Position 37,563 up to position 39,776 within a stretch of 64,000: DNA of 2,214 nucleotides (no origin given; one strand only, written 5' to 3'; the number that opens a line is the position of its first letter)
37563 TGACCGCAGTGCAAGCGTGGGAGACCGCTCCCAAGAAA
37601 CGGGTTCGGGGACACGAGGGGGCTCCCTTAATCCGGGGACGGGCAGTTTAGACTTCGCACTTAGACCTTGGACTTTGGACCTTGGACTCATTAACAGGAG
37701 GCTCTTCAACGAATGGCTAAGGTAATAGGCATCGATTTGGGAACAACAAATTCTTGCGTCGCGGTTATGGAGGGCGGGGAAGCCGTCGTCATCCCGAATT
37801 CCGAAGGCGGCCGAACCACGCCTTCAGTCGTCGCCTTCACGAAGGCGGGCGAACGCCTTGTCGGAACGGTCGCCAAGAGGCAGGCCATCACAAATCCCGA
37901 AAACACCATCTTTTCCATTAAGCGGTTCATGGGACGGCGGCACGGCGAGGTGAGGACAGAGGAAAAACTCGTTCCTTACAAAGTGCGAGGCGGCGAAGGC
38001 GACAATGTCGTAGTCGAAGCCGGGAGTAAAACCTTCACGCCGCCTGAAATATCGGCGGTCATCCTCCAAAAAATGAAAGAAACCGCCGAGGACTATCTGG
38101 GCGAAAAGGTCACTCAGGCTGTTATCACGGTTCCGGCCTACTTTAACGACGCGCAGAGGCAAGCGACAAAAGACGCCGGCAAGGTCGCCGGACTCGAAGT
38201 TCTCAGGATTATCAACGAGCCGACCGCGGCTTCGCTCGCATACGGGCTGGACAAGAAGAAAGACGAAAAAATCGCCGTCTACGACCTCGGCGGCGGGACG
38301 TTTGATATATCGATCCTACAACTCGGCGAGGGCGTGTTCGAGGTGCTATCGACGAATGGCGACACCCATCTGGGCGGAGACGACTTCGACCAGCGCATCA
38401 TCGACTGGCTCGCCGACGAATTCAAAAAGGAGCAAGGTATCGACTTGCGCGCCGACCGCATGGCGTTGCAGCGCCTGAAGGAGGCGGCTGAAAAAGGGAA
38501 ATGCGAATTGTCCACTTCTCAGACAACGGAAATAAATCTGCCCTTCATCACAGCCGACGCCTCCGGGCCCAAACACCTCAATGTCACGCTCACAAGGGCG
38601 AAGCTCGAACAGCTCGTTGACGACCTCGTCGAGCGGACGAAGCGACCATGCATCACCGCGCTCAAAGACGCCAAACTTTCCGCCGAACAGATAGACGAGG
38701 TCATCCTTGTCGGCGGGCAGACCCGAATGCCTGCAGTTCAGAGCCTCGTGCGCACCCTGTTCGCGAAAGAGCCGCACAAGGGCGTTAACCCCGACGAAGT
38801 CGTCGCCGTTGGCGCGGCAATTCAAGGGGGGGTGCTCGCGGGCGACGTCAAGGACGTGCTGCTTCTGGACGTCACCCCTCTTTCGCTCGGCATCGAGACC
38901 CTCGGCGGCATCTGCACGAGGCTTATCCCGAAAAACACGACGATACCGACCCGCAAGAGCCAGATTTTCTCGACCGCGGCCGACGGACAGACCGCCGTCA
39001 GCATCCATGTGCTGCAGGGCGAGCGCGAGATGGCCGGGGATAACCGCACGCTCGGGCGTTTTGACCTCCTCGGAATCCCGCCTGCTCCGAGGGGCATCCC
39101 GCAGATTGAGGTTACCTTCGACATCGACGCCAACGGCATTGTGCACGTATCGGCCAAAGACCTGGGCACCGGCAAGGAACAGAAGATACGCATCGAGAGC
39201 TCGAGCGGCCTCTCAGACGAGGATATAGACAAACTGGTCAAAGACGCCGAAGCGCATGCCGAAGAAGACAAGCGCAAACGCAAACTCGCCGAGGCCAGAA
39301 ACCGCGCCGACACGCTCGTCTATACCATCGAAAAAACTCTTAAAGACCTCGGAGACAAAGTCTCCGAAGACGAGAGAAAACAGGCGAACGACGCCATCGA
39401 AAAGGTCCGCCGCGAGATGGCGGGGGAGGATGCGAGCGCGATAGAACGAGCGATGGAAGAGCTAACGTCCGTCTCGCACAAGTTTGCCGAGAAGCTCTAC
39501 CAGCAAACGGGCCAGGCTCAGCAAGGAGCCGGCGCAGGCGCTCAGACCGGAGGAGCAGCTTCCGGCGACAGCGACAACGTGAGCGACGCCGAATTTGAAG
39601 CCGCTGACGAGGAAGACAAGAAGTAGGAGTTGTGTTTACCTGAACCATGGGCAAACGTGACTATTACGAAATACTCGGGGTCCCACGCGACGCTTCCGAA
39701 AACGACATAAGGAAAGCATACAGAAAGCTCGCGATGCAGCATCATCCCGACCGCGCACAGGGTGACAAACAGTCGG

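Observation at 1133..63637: Family of exact 7-nt-period tandem arrays placed immediately upstream of ribosome-binding sites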

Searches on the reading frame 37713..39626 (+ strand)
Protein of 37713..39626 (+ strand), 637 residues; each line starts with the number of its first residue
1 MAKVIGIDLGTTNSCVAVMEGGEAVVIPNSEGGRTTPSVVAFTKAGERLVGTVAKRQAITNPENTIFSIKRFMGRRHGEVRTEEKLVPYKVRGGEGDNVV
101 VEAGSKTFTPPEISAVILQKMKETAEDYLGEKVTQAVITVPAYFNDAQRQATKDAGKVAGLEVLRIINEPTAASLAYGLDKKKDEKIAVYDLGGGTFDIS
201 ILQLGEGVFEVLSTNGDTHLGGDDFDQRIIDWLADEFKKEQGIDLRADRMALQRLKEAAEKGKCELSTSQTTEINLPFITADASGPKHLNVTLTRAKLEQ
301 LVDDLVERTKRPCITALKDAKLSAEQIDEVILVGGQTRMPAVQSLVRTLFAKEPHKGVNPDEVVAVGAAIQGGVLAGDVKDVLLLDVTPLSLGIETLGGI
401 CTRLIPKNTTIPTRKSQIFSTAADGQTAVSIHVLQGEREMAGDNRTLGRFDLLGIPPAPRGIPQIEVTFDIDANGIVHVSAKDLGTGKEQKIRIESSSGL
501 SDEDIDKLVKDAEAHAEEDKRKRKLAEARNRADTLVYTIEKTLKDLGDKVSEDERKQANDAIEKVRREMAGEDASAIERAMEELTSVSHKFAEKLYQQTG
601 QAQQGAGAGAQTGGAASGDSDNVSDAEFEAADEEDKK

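Call 16: find_encoding_contigs(protein=window:37713-39626:+, flank=3000, max_places=6)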
Protein window:37713-39626:+ (637 aa): no gene with exactly this product is on record in the collection.

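Call 20: find_related_loci(query=window:37713-39626:+, collection=genome_contigs, flank=10000)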
Query window:37713-39626:+ (637 aa) in genome_contigs; peptide patterns used: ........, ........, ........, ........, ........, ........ (x = any residue, [..] = any of these).
600 stretches matched a pattern (row limit reached: there are more); 595 encode a relative of the query (tblastn E <= 1e-3); the best 80 are kept; 80 distinct loci.
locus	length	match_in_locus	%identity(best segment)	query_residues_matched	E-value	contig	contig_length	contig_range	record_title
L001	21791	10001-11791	76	1-597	0e+0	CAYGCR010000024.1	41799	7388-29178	MAG TPA_asm: uncultured Ignavibacteria bacterium isolate ERP108616_co2_224 genome assembly, contig: NODE_1039_length_417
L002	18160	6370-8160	76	1-597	0e+0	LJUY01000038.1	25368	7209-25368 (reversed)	MAG: candidate division Zixibacteria bacterium SM23_81 WORSMTZ_2700, whole genome shotgun sequence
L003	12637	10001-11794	76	1-598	0e+0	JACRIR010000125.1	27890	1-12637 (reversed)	MAG: Candidatus Poribacteria bacterium isolate NC_groundwater_1808_Pr3_B-0.1um_54_35 SR-2_scaffold_141_1465930, whole ge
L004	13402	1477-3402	70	1-637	0e+0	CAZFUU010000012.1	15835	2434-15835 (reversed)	MAG TPA_asm: uncultured bacterium isolate SRP263991_co7_896 genome assembly, contig: NODE_6569_length_15835_cov_4.877630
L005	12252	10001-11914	72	1-637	0e+0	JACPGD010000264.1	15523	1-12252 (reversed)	MAG: Candidatus Hydrogenedentota bacterium isolate NC_groundwater_378_Ag_B-0.1um_61_12 GD18-4_B1_scaffold_706778, whole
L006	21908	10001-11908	70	1-629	0e+0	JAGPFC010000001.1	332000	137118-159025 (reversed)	MAG: Smithella sp. isolate Gw_SlDig_bin_149 Gw_SlDig_15_length_332000_cov_17.256574, whole genome shotgun sequence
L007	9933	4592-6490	71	1-629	0e+0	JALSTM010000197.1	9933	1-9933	MAG: Desulfobacterales bacterium isolate 356-308_metabat2_scaf2bin.107 356-308_scaffold_4607_c1, whole genome shotgun se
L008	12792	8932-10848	70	1-629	0e+0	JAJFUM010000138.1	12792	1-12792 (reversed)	MAG: Deltaproteobacteria bacterium isolate bin.454 k141_3639012, whole genome shotgun sequence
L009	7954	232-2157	70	1-629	0e+0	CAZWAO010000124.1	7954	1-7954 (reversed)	MAG TPA_asm: uncultured Ignavibacteria bacterium isolate binchicken_co81_427 genome assembly, contig: NODE_15912_length_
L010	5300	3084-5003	69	1-629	0e+0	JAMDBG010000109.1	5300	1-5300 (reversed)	MAG: Deltaproteobacteria bacterium isolate FK_Sedi_B_Bin.221 NODE_68630_length_5300_cov_0.959211, whole genome shotgun s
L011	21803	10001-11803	72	1-599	0e+0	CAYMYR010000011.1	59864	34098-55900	MAG TPA_asm: uncultured Smithella sp. isolate binchicken_co269_98 genome assembly, contig: NODE_442_length_59864_cov_17.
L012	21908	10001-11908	71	1-632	0e+0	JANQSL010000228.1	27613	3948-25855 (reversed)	MAG: Candidatus Sumerlaeia bacterium isolate IP29b_bin.95 k99_1694883, whole genome shotgun sequence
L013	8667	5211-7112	70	1-629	0e+0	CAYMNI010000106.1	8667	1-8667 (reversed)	MAG TPA_asm: uncultured Ignavibacteria bacterium isolate SRP214966_co2_447 genome assembly, contig: NODE_14898_length_86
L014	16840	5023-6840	71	1-604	0e+0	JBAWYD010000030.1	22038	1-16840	MAG: Deltaproteobacteria bacterium isolate ELA080 MAG080_30, whole genome shotgun sequence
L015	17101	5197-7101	70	1-629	0e+0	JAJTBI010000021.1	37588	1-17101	MAG: Geobacteraceae bacterium isolate MS_R1_2 NODE_281_length_37588_cov_4.845363, whole genome shotgun sequence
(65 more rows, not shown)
